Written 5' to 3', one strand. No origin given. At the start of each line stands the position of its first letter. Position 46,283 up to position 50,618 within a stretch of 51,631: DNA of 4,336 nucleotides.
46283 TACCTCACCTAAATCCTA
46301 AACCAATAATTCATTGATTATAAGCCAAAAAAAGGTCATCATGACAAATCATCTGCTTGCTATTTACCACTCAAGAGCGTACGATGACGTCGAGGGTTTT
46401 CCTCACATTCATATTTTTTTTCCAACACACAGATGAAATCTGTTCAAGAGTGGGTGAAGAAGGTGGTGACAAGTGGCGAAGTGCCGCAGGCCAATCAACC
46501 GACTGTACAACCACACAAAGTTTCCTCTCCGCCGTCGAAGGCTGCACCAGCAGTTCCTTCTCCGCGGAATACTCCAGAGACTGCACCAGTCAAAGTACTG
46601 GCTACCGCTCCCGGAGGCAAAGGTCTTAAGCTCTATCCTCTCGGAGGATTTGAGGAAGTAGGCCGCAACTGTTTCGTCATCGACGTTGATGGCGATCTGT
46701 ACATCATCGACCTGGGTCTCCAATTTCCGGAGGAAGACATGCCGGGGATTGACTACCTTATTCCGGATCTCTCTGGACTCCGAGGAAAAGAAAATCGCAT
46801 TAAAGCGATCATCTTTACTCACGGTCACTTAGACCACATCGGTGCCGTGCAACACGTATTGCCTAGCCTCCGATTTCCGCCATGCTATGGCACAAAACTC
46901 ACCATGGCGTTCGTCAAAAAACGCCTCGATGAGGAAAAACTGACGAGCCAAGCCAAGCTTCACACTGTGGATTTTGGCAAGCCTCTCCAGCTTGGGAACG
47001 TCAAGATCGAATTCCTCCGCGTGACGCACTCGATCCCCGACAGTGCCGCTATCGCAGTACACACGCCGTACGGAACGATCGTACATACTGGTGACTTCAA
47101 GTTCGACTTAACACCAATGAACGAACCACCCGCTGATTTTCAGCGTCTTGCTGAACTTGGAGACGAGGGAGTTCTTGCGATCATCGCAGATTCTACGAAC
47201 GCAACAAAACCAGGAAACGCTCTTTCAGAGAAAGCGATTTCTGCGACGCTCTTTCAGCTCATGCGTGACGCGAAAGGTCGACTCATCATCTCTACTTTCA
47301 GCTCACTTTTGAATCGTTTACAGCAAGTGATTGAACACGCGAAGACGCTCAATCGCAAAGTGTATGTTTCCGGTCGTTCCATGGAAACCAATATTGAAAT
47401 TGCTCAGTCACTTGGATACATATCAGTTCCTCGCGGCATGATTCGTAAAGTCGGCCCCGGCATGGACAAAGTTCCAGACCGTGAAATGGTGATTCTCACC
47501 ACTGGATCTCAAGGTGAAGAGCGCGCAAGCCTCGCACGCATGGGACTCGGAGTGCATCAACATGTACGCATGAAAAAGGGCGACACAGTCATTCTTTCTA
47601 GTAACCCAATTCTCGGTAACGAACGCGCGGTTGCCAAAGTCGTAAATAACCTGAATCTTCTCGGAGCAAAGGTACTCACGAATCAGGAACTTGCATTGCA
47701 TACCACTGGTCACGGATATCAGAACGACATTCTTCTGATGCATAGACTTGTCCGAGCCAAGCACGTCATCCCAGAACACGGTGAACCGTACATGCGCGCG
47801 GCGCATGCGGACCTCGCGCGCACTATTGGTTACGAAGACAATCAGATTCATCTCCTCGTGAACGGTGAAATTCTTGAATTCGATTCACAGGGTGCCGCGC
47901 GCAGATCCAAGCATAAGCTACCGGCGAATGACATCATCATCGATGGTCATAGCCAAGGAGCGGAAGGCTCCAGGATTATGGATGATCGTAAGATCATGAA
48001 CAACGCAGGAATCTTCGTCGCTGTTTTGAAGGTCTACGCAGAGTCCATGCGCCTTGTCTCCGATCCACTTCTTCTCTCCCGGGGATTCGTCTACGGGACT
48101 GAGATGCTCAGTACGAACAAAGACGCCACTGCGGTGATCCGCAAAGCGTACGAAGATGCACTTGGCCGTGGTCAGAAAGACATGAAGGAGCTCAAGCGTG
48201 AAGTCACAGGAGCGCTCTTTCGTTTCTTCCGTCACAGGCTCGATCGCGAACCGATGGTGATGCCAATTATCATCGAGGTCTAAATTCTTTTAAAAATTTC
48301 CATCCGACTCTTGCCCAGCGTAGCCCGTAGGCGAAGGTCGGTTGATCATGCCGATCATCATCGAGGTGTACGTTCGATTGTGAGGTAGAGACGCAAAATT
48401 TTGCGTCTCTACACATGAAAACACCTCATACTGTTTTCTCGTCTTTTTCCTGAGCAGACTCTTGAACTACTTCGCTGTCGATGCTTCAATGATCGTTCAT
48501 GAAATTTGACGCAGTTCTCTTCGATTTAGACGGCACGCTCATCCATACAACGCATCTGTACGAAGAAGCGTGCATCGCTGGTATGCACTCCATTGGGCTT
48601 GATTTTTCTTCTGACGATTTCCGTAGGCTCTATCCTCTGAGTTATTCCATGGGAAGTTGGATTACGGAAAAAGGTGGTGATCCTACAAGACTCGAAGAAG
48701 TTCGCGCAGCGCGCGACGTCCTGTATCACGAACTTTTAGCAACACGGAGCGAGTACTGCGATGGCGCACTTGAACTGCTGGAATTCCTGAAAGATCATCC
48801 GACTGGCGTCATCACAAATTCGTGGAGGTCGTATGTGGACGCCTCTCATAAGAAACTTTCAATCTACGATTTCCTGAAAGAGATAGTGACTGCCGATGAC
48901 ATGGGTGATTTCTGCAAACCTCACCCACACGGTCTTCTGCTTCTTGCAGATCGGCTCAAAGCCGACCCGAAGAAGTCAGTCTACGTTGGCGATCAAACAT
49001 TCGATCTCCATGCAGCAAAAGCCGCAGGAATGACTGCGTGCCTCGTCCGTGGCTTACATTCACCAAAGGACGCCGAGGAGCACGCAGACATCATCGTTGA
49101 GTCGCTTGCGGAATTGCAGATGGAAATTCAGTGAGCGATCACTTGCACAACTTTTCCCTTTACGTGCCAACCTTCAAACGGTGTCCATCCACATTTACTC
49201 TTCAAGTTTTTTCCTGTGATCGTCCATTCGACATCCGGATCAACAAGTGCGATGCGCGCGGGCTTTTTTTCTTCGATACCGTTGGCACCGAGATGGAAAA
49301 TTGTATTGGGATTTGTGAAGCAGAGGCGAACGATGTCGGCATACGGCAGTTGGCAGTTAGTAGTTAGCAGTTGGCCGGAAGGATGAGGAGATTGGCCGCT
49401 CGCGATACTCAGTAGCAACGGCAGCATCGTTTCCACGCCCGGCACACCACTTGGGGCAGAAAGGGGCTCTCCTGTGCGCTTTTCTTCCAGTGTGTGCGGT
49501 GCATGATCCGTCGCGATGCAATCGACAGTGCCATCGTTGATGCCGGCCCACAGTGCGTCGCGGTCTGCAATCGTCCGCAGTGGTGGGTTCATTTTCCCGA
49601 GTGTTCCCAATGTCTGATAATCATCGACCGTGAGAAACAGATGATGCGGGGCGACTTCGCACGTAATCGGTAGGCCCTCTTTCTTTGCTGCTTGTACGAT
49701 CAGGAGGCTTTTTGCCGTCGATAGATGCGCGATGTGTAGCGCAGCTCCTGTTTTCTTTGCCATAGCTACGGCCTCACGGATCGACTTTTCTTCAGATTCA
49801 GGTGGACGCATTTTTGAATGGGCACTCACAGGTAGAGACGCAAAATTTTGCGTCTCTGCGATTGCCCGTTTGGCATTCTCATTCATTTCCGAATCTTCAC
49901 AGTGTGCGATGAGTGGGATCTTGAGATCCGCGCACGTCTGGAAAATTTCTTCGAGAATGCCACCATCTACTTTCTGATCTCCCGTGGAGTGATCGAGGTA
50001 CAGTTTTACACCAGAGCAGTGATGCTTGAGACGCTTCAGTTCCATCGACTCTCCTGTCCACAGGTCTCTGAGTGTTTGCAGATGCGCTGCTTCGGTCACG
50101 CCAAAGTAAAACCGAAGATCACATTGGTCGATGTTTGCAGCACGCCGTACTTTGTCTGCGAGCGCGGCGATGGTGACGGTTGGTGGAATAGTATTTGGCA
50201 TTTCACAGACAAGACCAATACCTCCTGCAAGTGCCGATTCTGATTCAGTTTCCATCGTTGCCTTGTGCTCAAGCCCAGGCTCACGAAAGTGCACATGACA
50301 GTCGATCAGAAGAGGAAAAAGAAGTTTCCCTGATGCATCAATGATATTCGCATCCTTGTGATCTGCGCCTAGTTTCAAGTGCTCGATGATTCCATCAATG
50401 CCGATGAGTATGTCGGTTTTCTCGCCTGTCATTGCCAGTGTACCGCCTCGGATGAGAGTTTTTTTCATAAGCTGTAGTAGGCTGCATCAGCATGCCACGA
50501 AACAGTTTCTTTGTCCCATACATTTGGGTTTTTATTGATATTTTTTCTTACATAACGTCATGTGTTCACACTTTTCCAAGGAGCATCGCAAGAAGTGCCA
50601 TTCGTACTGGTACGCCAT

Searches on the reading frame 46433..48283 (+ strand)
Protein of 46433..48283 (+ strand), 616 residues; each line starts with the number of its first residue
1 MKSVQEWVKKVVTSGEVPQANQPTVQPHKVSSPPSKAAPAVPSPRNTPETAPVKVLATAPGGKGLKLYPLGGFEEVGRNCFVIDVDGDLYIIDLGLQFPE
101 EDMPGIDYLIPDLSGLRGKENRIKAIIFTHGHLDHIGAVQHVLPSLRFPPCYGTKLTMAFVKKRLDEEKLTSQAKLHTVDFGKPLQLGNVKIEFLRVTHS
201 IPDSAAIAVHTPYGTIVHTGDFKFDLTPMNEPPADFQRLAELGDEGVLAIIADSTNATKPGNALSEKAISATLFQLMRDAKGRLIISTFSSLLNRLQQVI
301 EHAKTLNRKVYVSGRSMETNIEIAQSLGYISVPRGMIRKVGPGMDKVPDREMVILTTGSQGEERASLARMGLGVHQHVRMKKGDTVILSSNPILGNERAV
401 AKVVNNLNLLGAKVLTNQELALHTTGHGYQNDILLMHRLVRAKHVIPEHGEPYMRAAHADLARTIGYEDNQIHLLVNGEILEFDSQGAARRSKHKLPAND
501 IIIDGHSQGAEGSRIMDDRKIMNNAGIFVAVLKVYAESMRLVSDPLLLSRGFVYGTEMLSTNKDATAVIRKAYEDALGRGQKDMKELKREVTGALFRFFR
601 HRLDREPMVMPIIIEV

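Call 81: search_protein_families(library=pfam, proteins=[window:46433-48283:+], max_evalue=0.001)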
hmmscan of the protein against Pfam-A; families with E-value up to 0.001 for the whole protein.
window:46433-48283:+ (616 aa): 5 families
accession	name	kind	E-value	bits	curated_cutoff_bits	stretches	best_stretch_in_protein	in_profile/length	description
PF22505.1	RNase_J_b_CASP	-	5.8e-41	139.7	27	1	281-407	1-126/126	Ribonuclease J, beta-CASP domain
PF17770.6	RNase_J_C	-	2.5e-18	67.4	23.8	1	515-616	1-102/102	Ribonuclease J C-terminal domain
PF00753.33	Lactamase_B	-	4.3e-15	56.6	22.7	1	77-226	5-154/196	Metallo-beta-lactamase superfamily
PF12706.13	Lactamase_B_2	-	4.9e-10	39.8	27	1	121-223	29-144/200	Beta-lactamase superfamily domain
PF07521.17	RMMBL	-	2.2e-05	24.8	21.6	1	423-466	13-57/63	Zn-dependent metallo-hydrolase RNA specificity domain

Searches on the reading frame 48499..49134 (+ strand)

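Call 81: search_protein_families(library=pfam, proteins=[window:48499-49134:+], max_evalue=0.001)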
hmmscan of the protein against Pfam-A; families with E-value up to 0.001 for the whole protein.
window:48499-49134:+ (211 aa): 5 families
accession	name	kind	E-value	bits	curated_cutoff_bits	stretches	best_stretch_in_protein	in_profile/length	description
PF13419.12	HAD_2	-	8.8e-26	91.5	23.8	1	6-183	1-178/178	Haloacid dehalogenase-like hydrolase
PF00702.32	Hydrolase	-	1.2e-22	81.6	26.4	1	4-177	2-191/191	haloacid dehalogenase-like hydrolase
PF13242.12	Hydrolase_like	-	2.9e-11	43.5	22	1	140-206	4-75/75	HAD-hyrolase-like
PF12710.13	HAD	-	4.3e-07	31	27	1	6-174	1-189/189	haloacid dehalogenase-like hydrolase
PF13344.12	Hydrolase_6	-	0.00093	19.6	27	0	6-24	1-19/101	Haloacid dehalogenase-like hydrolase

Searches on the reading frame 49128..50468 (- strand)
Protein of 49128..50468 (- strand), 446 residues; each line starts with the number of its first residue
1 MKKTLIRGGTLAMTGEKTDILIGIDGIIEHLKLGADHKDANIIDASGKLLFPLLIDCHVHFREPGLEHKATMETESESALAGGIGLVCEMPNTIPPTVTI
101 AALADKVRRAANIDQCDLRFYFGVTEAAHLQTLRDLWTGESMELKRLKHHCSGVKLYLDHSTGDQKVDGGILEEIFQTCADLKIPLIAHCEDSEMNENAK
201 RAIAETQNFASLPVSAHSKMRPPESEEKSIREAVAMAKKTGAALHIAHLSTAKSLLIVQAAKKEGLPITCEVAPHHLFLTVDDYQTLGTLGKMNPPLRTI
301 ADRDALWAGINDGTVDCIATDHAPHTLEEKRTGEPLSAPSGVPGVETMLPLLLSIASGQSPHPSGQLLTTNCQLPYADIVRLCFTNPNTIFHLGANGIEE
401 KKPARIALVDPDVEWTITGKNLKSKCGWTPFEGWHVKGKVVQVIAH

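Call 81: search_protein_families(library=pfam, proteins=[window:49128-50468:-], max_evalue=0.001)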
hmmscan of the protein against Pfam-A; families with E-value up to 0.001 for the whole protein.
window:49128-50468:- (446 aa): 2 families
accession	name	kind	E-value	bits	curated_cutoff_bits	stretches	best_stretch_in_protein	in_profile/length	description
PF01979.26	Amidohydro_1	-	1.4e-15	57.8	25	1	50-444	2-339/345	Amidohydrolase family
PF12890.13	DHOase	-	2.3e-05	24.9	21.2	0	47-80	1-29/142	Dihydro-orotase-like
